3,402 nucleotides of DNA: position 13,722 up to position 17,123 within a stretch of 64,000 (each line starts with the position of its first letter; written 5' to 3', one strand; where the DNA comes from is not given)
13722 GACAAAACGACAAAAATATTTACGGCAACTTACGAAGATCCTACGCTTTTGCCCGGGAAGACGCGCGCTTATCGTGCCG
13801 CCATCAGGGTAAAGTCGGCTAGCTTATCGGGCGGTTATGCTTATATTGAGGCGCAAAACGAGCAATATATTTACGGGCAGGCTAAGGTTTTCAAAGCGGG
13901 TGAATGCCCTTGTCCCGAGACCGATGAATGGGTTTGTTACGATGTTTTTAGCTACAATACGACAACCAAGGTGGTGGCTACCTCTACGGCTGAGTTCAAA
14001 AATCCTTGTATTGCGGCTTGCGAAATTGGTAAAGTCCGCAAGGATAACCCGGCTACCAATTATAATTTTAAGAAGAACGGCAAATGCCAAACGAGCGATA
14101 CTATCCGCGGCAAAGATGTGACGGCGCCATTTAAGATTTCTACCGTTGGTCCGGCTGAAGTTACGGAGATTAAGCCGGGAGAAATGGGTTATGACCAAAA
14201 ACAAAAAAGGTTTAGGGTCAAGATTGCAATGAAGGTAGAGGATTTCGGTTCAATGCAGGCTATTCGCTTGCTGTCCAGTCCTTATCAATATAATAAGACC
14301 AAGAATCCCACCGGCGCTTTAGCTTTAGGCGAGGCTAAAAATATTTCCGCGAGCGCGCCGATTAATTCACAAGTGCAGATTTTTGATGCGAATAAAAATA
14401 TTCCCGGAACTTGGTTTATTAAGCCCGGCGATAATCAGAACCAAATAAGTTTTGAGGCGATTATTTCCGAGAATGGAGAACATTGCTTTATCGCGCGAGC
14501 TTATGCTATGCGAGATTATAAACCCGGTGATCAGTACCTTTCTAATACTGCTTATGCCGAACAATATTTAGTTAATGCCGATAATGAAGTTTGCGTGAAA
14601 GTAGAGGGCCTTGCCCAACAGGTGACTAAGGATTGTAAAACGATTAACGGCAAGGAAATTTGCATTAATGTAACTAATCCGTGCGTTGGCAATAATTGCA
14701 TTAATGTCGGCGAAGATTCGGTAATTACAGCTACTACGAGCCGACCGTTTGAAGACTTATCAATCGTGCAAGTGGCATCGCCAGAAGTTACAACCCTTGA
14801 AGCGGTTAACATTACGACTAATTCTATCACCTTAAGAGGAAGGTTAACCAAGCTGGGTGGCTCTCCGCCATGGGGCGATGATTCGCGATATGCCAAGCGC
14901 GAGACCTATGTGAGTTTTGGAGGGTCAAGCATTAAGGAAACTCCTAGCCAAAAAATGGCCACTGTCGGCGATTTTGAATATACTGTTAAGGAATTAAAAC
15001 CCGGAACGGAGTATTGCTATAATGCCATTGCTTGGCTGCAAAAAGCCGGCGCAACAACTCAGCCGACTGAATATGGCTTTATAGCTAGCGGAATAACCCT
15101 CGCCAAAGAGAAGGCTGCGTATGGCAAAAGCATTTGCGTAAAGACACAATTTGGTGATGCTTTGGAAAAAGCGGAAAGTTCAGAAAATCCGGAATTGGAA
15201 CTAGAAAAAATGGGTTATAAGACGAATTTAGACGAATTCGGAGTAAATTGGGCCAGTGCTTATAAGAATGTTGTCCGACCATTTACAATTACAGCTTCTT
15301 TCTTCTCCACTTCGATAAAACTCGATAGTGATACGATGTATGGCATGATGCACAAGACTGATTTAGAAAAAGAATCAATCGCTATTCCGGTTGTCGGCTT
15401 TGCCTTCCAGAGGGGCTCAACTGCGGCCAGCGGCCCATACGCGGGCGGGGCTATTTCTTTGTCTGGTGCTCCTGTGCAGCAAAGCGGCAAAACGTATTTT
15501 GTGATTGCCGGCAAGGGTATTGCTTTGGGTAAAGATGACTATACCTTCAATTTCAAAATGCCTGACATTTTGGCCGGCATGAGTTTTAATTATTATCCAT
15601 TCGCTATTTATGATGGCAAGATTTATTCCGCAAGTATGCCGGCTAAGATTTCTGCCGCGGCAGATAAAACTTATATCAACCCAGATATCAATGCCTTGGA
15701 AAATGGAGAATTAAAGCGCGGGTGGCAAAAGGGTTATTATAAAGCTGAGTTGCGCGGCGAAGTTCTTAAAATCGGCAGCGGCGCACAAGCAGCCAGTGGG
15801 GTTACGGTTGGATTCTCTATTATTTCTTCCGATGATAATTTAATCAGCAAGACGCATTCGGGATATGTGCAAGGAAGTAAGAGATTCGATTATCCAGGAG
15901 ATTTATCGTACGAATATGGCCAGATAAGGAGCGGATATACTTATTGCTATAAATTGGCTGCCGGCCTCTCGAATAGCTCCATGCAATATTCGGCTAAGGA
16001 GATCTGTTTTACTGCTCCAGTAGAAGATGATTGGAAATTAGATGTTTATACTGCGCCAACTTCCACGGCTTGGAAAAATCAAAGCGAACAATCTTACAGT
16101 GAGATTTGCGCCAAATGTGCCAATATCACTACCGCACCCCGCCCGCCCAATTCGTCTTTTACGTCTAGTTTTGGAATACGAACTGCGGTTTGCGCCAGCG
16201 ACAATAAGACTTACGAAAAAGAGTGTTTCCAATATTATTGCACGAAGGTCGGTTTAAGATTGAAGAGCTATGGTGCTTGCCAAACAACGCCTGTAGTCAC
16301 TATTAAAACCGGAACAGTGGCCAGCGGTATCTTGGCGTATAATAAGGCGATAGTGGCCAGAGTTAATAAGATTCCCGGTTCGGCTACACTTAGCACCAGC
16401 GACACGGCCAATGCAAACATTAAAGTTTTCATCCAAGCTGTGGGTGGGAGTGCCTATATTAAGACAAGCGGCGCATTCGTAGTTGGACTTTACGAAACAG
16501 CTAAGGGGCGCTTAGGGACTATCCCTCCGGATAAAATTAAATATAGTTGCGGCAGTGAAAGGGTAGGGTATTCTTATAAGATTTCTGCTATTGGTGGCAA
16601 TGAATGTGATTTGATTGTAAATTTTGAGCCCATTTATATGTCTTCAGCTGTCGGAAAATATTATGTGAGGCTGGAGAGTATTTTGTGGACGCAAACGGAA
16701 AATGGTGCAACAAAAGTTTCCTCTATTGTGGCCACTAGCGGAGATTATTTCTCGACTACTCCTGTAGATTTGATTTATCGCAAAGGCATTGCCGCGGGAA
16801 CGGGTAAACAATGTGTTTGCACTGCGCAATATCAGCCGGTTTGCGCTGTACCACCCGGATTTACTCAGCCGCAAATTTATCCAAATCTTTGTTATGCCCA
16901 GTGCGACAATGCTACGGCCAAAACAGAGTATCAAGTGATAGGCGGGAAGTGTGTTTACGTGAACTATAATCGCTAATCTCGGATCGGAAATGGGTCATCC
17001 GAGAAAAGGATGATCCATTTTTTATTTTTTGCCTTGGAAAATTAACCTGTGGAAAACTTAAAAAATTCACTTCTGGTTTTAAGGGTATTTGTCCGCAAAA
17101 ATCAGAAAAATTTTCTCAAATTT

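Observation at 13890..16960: Kazal-type serine-protease-inhibitor-like domains embedded in a giant bacterial surface protein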

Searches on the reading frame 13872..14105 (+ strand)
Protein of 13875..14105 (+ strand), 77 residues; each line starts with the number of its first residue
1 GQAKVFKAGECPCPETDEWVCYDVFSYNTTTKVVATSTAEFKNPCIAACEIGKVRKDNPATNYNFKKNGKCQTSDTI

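Call 6: search_protein_families(library=pfam, proteins=[window:13887-14099:+], max_evalue=10)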
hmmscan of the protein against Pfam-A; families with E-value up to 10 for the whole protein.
seq(71 aa): 0 families

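Call 13: search_solved_structures(query=window:13875-14105:+, max_evalue=10, show_alignments=3)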
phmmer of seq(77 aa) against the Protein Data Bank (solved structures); distinct sequences matched with E-value up to 10: 2.
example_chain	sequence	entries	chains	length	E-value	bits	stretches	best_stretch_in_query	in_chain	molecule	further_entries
7on8_A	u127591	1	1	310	9.8e-05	25.9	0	8-21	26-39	SAKe6AR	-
7q58_A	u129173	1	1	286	0.5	14.2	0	9-20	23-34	SAKe6BR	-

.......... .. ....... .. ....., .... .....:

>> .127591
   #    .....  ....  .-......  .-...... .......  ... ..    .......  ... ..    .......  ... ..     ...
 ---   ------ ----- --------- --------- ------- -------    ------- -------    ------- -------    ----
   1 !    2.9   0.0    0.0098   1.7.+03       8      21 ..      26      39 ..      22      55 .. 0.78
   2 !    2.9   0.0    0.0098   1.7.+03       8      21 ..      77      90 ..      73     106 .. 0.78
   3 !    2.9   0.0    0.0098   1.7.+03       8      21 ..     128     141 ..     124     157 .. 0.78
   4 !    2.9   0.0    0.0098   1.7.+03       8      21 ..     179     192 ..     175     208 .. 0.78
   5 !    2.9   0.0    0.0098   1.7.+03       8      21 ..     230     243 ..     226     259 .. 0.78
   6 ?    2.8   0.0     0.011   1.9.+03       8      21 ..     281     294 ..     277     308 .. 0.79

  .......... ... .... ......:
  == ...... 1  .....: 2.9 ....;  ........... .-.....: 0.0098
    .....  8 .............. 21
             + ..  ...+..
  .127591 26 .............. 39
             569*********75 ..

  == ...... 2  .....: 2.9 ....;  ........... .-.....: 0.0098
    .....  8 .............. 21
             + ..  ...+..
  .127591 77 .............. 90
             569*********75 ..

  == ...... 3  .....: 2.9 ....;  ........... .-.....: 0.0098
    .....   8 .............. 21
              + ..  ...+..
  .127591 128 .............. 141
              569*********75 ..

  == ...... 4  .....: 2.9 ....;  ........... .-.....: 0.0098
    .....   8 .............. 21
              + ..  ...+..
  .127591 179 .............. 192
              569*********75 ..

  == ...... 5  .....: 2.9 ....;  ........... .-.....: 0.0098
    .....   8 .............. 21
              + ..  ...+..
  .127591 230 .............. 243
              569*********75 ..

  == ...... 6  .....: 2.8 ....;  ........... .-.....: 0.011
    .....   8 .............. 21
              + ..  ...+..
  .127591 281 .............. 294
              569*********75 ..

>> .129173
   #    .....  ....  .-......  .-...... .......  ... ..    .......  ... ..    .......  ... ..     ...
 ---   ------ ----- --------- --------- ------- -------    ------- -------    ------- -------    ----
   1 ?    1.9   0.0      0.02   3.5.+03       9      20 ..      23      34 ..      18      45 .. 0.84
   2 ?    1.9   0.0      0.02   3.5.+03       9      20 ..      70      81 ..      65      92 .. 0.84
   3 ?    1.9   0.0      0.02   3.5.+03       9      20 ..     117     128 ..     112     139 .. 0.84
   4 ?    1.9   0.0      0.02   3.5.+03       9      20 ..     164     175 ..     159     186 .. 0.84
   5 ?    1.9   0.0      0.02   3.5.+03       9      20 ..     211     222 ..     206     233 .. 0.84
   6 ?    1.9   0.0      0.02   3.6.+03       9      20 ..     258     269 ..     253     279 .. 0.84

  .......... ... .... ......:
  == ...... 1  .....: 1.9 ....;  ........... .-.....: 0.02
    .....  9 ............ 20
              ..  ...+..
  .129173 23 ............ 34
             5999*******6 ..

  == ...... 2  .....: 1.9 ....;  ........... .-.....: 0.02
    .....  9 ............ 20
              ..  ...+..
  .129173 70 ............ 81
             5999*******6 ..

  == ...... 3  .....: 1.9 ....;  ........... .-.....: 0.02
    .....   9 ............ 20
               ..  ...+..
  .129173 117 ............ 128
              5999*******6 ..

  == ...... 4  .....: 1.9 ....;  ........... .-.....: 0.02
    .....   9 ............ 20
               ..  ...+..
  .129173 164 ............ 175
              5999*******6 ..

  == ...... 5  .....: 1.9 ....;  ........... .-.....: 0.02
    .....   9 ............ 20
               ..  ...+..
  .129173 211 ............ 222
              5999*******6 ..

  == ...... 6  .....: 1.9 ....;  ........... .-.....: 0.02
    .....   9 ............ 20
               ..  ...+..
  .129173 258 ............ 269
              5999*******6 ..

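Call 39: search_solved_structures(query=A3, max_evalue=10, show_alignments=3)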
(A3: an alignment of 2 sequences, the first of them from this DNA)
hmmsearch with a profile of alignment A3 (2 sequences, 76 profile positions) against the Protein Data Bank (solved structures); distinct sequences matched with E-value up to 10: 0.
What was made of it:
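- On Kazal-type inhibitor domain: module K1: There is no PDB hit (calls 13, 39).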

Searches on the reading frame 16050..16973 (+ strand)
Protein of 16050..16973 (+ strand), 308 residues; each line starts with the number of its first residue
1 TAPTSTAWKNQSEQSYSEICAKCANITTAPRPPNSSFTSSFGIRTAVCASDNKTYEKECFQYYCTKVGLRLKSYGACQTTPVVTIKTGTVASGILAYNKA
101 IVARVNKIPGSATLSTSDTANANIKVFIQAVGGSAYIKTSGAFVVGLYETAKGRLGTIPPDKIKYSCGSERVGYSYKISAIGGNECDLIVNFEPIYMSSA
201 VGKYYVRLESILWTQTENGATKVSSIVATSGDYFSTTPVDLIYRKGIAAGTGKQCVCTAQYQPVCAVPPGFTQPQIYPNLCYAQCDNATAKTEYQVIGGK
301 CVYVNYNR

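Call 54: predict_structure(alignment_id=A5)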
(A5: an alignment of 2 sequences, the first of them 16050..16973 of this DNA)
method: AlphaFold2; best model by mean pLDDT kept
length: 308 residues; sequences in the alignment: 2
mean_pLDDT: 34.7   pTM: 0.21
mean pLDDT of the five models: 34.7, 30.6, 28.9, 27.5, 27.4
residues with pLDDT >= 90: 0; 70-90: 0; 50-70: 11; < 50: 297
segments of 3 or more residues with pLDDT < 50: 1-54, 66-308
pLDDT, mean of each block of 10 residues (from residue 1): 29 40 38 31 33 50 49 44 34 31 32 37 37 35 32 27 29 33 31 34 35 36 35 35 32 27 29 32 32 39 39
secondary structure, 60 per line:
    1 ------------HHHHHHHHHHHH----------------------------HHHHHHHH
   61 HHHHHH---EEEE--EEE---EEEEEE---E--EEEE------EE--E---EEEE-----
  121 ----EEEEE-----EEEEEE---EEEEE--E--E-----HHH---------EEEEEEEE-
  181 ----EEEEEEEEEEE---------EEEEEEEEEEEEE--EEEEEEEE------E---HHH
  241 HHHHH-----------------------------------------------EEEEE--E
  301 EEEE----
elements in order: H13-24 H53-66 E70-73 E76-78 E82-87 E94-97 E112-115 E125-129 E135-140 E144-148 E172-179 E185-195 E205-217 E220-227 H238-245 E293-297 E300-304
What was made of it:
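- On Kazal-type inhibitor domain: modules K2 and K3: The AlphaFold2 model of aa 1140-1447 has mean pLDDT 34.7 (call 54).
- Structure prediction failed for K2 and K3 (pLDDT 35, call 54), so fold and disulfide pairing are untested.
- Tried and rejected: The C-terminal model was unusable at pLDDT 34.7 (call 54).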

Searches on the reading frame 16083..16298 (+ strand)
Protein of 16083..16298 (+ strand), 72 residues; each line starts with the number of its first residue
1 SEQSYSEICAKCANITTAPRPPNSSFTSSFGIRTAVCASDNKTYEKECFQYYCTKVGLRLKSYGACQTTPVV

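Call 11: search_solved_structures(query=window:16083-16298:+, max_evalue=10, show_alignments=3)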
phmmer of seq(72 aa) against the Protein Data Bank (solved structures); distinct sequences matched with E-value up to 10: 19.
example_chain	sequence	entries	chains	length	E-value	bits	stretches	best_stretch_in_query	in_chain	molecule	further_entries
2apo_B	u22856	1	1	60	0.064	17.1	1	5-32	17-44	Ribosome biogenesis protein Nop10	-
1an1_I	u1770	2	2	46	0.064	17.1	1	33-68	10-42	TRYPTASE INHIBITOR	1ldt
2aqc_A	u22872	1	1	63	0.07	17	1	5-32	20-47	Ribosome biogenesis protein Nop10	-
2erw_A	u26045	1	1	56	0.072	17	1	33-70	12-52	serine protease inhibitor infestin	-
2kmo_A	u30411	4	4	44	0.072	17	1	33-68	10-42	Leech-derived tryptase inhibitor C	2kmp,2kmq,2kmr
5fec_C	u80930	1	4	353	0.084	16.8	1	34-55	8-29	426c.TM4deltaV1-3 gp120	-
1tbq_R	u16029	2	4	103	0.091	16.7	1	35-68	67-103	RHODNIIN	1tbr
5fa2_A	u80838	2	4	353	0.39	14.7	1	34-55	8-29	gp120 | 426c.TM4dV1-3 p120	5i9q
2p6a_D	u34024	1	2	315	0.42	14.6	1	35-68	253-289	Follistatin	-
6ney_A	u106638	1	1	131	0.5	14.3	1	2-56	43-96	Uncharacterized protein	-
1nub_A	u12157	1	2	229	0.55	14.2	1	25-58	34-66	BASEMENT MEMBRANE PROTEIN BM-40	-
2v53_A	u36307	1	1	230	0.56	14.2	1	25-58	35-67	SPARC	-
1bmo_A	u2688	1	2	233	0.58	14.1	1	25-58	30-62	BM-40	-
6mft_G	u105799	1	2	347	0.71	13.8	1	34-55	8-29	Gp120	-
6p8m_C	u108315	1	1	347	0.72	13.8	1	34-55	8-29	Gp120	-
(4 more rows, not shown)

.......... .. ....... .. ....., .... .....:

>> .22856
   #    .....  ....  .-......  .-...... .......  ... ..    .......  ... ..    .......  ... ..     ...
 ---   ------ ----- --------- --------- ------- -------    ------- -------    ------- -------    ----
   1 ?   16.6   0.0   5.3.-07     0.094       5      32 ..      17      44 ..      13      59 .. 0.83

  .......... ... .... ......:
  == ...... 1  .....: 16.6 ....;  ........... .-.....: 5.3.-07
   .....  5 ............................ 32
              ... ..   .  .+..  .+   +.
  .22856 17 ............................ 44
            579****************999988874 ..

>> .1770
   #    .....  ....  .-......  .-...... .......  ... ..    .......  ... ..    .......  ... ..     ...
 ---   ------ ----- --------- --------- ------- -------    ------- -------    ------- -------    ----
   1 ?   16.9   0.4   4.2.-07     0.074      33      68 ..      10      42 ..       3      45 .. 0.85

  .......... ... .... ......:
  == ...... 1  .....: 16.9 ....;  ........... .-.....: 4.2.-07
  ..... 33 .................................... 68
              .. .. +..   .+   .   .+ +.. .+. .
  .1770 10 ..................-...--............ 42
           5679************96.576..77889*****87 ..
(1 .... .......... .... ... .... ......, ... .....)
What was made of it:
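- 16107..16280 (+): K2: a six-Cys module, C-x2-C-x24-C-x10-C-x4-C-x12-C. The Kazal core, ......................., is at 16185-16280. The canonical 7-residue reactive-site segment is replaced by a 24-residue P/S/T-rich loop. The PDB twilight list holds LDTI, infestin, rhodniin, follistatin, SPARC and ovomucoid (call 11).
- Closest known: Follistatin-type. Same: They appear among K2's weak hits (call 11).
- This is established knowledge; those proteins also appear among K2's weak hits (call 11). Follistatin and SPARC/BM-40 are among K2's weak PDB hits (call 11).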
